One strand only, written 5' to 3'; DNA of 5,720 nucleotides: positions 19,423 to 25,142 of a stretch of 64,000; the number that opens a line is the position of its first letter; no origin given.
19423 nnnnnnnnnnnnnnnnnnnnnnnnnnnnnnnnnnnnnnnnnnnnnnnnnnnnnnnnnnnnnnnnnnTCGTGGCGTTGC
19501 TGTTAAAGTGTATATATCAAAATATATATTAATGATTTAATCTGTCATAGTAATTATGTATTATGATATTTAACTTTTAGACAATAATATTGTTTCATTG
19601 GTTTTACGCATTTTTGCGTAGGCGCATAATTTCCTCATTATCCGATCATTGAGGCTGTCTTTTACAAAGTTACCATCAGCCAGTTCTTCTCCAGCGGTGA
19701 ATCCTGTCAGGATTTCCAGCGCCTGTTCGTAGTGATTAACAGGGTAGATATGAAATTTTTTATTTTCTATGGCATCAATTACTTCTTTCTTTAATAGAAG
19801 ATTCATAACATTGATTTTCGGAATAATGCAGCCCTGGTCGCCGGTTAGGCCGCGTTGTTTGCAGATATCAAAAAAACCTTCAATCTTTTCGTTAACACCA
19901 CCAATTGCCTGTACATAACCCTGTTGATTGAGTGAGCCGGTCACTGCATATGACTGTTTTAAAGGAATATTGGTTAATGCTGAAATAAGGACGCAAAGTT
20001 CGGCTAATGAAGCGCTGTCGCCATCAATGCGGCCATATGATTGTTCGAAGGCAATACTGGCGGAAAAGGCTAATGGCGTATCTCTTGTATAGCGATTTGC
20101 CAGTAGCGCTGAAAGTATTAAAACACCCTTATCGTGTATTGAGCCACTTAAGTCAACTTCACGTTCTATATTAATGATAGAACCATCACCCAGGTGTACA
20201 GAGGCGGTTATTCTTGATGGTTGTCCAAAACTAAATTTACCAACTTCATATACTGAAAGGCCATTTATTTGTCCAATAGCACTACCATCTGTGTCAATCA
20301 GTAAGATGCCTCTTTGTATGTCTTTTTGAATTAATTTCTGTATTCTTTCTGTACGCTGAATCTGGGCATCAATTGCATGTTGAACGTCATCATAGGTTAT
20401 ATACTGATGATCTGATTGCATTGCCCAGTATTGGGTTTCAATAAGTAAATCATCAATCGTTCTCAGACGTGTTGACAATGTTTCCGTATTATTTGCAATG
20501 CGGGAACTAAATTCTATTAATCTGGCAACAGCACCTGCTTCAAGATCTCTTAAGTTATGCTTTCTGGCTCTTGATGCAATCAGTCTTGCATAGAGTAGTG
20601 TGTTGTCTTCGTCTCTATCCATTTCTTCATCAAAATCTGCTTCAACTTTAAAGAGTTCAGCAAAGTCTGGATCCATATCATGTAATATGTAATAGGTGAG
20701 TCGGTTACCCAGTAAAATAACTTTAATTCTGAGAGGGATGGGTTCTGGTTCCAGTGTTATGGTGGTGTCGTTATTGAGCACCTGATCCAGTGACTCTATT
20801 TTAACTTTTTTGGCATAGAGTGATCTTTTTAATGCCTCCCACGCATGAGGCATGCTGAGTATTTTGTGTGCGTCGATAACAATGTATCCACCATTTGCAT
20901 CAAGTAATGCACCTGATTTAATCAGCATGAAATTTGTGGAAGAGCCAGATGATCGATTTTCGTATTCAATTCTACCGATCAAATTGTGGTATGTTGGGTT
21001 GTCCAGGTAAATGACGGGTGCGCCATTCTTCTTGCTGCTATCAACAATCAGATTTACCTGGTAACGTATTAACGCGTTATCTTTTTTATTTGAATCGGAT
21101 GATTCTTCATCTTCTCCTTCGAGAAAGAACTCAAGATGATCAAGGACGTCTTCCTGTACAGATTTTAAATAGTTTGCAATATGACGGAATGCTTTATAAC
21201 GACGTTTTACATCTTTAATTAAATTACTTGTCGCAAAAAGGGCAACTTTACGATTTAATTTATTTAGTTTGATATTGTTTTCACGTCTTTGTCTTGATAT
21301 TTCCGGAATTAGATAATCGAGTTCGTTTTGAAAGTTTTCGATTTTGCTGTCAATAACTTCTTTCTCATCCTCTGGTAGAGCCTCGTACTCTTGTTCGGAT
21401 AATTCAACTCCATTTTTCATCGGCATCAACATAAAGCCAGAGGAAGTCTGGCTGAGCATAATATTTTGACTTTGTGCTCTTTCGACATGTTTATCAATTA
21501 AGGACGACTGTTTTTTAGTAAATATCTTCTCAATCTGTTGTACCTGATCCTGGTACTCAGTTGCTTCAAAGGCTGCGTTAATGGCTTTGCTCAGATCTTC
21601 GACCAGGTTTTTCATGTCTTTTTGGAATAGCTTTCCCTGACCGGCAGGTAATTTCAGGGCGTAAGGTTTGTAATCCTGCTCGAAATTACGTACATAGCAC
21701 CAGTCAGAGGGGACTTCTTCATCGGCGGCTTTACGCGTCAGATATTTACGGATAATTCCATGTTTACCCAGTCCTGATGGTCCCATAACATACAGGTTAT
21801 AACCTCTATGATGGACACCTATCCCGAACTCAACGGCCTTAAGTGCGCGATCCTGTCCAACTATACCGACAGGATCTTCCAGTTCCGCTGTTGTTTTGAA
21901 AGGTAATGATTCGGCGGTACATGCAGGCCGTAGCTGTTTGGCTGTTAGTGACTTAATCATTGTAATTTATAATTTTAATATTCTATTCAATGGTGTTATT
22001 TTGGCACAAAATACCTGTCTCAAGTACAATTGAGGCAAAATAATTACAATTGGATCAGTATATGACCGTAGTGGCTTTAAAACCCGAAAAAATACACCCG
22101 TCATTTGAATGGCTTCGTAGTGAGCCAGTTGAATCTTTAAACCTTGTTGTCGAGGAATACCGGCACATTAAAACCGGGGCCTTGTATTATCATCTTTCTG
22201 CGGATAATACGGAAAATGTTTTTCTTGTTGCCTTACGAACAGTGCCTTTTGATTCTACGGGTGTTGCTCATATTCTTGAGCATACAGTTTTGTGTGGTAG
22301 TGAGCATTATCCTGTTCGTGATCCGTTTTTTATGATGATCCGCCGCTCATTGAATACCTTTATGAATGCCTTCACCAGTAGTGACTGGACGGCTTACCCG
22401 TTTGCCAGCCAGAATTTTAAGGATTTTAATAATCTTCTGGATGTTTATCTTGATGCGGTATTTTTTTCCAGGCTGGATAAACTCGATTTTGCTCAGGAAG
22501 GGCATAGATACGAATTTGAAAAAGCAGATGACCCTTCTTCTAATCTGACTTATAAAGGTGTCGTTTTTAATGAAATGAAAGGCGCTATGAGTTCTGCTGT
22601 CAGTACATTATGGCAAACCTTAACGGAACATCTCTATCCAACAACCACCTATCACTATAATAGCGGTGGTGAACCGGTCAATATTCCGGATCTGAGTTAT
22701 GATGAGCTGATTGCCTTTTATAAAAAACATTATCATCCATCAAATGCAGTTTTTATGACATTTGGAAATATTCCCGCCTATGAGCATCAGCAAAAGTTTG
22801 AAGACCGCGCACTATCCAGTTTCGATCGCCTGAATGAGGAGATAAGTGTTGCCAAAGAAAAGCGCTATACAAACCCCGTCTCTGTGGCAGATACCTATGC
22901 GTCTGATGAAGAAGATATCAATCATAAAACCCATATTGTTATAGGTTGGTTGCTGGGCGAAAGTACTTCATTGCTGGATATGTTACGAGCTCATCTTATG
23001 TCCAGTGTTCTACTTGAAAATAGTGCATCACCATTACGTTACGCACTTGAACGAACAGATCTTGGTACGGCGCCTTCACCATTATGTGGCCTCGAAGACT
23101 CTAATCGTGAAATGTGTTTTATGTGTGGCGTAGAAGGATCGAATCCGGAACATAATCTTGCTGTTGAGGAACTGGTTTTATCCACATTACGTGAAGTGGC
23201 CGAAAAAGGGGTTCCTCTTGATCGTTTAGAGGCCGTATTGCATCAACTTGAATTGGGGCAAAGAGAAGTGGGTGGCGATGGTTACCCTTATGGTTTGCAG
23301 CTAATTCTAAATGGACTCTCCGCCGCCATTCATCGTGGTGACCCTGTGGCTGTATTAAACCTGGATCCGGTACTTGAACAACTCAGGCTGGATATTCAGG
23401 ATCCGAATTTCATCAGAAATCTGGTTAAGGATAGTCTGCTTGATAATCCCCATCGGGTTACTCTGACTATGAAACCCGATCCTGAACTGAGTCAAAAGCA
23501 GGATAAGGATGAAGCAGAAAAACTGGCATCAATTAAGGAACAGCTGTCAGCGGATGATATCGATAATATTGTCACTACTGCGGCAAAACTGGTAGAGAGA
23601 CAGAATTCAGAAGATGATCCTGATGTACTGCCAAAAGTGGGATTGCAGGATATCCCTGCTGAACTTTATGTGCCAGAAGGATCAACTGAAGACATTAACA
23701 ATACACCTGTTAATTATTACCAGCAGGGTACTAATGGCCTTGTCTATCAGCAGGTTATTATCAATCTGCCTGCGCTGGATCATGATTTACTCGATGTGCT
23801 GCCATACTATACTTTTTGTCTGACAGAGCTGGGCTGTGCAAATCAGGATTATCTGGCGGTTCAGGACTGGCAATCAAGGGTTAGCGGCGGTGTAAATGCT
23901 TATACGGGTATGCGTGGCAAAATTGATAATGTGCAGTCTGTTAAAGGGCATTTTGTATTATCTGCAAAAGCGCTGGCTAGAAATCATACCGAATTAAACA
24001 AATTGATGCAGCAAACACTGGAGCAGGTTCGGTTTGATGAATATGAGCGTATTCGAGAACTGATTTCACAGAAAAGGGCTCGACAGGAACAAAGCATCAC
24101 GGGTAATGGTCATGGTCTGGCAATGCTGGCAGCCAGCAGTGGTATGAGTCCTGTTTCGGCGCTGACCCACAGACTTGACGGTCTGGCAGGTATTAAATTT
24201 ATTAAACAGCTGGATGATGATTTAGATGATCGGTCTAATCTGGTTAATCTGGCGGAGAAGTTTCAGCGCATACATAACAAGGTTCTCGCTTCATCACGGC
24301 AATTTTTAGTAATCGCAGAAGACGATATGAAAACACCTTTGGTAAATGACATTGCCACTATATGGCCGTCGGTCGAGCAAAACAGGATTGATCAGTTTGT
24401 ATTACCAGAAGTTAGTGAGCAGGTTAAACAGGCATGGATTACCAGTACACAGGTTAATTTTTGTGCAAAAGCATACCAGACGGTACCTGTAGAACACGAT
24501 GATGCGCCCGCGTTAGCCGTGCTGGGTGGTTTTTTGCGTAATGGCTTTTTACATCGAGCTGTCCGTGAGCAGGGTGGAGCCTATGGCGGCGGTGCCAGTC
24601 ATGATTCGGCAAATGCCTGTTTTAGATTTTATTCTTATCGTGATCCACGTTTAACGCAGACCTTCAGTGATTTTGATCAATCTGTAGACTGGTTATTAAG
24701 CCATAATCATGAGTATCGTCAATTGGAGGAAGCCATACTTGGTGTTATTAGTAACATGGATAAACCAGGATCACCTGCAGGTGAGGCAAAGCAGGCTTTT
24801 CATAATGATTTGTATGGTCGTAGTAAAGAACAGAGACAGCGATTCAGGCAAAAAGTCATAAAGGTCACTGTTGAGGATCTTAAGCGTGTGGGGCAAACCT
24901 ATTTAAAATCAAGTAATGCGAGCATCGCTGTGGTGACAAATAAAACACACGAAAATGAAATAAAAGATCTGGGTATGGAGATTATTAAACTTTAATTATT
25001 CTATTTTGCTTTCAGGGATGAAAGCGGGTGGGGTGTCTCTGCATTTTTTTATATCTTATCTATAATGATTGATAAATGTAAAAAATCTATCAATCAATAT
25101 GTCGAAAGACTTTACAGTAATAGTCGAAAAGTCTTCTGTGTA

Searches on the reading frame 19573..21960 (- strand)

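Call 61: search_protein_families(library=pfam, proteins=[window:19573-21960:-], max_evalue=0.00001)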
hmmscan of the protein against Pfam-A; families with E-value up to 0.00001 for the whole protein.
window:19573-21960:- (796 aa): 4 families
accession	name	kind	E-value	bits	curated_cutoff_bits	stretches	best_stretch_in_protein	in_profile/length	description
PF13654.12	AAA_32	-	1.1e-49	168.3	21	1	313-444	2-133/133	LonB-like, AAA domain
PF20436.4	LonB_AAA-LID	-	2e-18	66.6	22.4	1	473-536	2-65/65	Archaeal LonB, AAA+ ATPase LID domain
PF20437.3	LonC_helical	-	2.6e-16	59.7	24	1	86-119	1-34/34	Lon-like LonC helical domain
PF05362.19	Lon_C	-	5.4e-08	33.1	21.1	1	646-750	108-201/205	Lon protease (S16) C-terminal proteolytic domain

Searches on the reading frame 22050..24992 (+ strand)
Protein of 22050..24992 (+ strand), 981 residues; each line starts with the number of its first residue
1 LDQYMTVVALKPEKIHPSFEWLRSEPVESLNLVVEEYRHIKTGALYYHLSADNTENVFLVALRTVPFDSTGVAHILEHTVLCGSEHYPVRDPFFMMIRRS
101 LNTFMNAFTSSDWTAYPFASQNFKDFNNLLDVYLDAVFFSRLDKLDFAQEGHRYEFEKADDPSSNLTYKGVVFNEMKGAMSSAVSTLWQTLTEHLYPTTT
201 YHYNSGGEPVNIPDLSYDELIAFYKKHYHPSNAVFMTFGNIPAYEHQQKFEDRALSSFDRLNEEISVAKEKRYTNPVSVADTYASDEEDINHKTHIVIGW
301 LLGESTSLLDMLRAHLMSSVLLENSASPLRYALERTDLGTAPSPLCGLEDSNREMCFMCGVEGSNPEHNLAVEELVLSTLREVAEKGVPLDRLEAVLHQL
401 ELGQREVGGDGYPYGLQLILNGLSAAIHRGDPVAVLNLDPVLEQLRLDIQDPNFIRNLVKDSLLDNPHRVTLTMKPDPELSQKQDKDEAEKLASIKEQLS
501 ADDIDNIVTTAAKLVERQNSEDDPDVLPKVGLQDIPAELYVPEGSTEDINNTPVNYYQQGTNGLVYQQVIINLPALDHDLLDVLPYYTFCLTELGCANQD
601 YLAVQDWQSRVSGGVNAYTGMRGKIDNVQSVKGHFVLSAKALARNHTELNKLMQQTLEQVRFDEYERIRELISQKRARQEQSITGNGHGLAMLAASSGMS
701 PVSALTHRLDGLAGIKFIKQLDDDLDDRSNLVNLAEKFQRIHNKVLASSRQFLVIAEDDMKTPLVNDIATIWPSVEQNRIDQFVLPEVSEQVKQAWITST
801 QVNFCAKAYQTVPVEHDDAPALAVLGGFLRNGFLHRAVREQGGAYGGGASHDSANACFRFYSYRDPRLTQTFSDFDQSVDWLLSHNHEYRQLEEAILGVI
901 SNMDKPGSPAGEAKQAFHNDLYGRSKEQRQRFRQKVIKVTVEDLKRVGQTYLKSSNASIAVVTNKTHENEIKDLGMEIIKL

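Call 61: search_protein_families(library=pfam, proteins=[window:22050-24992:+], max_evalue=0.00001)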
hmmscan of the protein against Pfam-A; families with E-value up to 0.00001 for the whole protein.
window:22050-24992:+ (981 aa): 4 families
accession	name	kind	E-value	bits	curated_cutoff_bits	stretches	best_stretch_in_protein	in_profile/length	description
PF08367.16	M16C_assoc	-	3.6e-70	236.4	25.3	1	474-721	1-252/252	Peptidase M16C associated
PF05193.26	Peptidase_M16_C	-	8.3e-28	97.9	23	1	214-400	1-181/181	Peptidase M16 inactive domain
PF22516.1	PreP_C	-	6.1e-27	94.8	27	1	794-963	2-171/173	PreP C-terminal domain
PF00675.25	Peptidase_M16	-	1.7e-08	34.9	22.3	1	68-161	29-121/149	Insulinase (Peptidase family M16)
